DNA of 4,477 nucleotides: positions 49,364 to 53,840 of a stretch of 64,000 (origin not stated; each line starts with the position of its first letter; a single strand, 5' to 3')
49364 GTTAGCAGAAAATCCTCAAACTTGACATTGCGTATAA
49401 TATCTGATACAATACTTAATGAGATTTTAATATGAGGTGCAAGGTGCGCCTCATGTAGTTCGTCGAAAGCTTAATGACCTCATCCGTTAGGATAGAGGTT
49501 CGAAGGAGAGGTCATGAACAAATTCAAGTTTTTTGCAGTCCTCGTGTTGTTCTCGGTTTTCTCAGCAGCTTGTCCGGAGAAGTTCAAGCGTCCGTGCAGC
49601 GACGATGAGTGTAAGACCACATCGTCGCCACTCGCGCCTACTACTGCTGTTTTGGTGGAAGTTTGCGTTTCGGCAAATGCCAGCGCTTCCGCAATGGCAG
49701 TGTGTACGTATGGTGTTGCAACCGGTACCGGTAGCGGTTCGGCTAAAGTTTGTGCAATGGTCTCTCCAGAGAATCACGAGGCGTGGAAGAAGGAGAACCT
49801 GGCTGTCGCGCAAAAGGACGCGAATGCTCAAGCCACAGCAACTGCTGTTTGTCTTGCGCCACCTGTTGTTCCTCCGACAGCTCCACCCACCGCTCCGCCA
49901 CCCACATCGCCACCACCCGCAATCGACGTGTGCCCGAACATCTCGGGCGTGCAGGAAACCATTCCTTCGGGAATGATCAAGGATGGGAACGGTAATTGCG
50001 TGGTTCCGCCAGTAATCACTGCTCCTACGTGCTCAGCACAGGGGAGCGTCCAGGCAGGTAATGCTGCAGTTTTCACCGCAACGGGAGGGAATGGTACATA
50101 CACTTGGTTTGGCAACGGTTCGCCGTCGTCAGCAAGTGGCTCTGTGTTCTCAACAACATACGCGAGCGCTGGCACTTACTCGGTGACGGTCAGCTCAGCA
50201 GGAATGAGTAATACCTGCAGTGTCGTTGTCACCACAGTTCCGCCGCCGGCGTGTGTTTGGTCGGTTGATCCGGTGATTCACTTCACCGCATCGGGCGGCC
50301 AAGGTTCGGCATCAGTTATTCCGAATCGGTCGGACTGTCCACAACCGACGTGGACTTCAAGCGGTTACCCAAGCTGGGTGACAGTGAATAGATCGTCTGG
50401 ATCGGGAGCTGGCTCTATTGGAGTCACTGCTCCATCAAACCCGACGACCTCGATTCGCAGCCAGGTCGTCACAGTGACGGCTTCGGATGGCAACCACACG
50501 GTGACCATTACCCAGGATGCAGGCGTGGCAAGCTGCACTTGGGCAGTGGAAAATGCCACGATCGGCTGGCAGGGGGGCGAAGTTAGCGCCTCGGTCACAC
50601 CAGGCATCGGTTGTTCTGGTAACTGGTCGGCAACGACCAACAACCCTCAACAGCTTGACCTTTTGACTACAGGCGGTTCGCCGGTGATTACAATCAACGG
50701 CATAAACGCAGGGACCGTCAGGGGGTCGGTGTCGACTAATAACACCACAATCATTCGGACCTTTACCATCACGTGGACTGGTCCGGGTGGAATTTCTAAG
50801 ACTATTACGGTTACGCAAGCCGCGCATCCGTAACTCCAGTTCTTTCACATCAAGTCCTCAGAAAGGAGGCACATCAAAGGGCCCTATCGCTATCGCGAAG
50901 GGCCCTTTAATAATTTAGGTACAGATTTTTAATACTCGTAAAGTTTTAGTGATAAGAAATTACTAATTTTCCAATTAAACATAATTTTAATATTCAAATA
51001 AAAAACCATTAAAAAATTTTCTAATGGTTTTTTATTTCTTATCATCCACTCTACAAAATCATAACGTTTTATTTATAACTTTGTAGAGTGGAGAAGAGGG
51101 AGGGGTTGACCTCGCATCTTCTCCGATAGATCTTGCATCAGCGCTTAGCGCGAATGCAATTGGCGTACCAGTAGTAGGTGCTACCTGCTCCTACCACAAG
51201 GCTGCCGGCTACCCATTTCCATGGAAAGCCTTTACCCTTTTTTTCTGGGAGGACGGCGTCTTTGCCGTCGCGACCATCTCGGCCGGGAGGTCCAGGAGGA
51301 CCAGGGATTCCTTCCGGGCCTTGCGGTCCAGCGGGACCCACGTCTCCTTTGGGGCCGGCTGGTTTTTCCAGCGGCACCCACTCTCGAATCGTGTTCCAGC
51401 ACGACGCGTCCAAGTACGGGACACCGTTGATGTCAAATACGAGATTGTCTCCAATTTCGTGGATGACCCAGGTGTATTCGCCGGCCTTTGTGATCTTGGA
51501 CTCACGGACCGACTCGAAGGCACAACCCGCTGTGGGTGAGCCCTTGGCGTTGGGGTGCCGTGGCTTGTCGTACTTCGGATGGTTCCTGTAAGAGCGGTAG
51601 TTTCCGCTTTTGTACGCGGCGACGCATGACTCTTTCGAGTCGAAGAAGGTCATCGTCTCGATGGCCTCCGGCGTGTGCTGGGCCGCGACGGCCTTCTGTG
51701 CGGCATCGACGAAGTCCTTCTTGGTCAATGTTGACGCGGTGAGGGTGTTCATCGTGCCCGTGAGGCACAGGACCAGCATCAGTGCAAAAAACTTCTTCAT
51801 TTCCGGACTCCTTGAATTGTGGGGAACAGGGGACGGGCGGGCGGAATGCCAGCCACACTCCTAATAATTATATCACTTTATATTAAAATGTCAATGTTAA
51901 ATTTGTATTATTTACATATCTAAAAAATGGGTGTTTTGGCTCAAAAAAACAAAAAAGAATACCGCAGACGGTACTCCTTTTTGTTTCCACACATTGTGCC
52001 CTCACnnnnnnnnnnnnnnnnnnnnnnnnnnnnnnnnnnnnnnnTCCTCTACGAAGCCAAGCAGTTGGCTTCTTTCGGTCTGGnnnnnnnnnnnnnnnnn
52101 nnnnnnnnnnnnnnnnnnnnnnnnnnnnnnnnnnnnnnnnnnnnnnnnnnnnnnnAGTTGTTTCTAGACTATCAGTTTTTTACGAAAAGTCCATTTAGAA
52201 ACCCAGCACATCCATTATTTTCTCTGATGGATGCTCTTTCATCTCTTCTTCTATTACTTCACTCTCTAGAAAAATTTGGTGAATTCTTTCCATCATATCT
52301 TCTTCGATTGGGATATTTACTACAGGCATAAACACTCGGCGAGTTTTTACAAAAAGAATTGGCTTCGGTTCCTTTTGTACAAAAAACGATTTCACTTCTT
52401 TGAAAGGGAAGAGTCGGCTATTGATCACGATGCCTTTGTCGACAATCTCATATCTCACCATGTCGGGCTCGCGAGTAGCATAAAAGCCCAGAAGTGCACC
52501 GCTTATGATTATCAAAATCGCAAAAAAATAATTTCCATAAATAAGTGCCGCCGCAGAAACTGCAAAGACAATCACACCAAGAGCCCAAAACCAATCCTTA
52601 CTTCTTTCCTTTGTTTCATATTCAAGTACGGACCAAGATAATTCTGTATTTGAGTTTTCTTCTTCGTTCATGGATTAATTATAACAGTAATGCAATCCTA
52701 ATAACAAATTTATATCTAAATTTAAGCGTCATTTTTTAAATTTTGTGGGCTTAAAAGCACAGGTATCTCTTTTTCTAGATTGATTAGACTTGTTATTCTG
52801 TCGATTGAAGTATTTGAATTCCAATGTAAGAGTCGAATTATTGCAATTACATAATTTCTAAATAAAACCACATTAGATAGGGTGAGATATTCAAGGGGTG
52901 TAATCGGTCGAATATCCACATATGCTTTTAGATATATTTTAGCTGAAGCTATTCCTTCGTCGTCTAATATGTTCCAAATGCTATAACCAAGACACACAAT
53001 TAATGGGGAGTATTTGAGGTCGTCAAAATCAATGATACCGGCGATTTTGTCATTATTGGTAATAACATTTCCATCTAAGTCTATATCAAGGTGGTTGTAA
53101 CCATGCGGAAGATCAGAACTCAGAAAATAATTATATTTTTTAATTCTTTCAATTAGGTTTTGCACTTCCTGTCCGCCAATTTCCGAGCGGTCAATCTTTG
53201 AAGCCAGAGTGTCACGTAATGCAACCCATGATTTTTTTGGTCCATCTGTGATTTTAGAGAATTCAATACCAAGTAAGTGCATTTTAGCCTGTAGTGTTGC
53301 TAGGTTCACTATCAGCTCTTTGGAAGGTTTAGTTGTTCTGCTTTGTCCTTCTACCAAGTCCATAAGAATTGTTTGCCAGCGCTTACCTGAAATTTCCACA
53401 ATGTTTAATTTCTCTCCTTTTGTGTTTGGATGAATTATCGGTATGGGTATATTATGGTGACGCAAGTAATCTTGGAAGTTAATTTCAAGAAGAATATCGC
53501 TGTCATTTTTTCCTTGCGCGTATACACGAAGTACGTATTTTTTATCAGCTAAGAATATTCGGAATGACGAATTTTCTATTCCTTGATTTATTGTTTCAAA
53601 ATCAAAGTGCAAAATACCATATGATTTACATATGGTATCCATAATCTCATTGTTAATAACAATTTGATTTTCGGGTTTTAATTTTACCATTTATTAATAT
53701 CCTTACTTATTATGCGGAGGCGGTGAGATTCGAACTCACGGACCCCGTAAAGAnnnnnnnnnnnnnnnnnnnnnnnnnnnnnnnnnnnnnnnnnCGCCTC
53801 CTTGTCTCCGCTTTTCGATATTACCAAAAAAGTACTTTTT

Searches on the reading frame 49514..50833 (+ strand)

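Call 87: search_protein_families(library=pfam, proteins=[window:49514-50833:+], max_evalue=0.00001)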
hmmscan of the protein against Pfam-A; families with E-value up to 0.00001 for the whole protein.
window:49514-50833:+ (439 aa): 2 families
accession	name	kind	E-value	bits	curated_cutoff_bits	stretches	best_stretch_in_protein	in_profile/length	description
PF13004.13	BACON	-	6e-08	33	25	1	279-334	2-60/61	Putative binding domain, N-terminal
PF00801.26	PKD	-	5e-07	30.1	23.5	1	175-228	6-65/80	PKD domain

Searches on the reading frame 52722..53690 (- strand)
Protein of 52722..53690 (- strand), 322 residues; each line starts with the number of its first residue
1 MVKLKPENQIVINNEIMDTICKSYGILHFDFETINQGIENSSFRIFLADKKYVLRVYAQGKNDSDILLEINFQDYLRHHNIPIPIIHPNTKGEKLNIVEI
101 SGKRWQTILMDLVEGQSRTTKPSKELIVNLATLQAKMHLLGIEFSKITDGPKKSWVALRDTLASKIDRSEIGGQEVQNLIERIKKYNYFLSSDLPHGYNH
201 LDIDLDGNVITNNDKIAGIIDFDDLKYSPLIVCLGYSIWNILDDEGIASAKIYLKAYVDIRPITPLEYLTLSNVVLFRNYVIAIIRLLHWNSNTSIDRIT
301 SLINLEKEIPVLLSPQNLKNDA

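Call 87: search_protein_families(library=pfam, proteins=[window:52722-53690:-], max_evalue=0.00001)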
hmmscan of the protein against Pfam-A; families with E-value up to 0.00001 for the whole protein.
window:52722-53690:- (322 aa): 1 family
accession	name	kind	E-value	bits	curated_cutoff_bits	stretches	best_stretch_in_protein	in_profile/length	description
PF01636.29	APH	-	3.2e-17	63.5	23.2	1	31-257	2-229/239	Phosphotransferase enzyme family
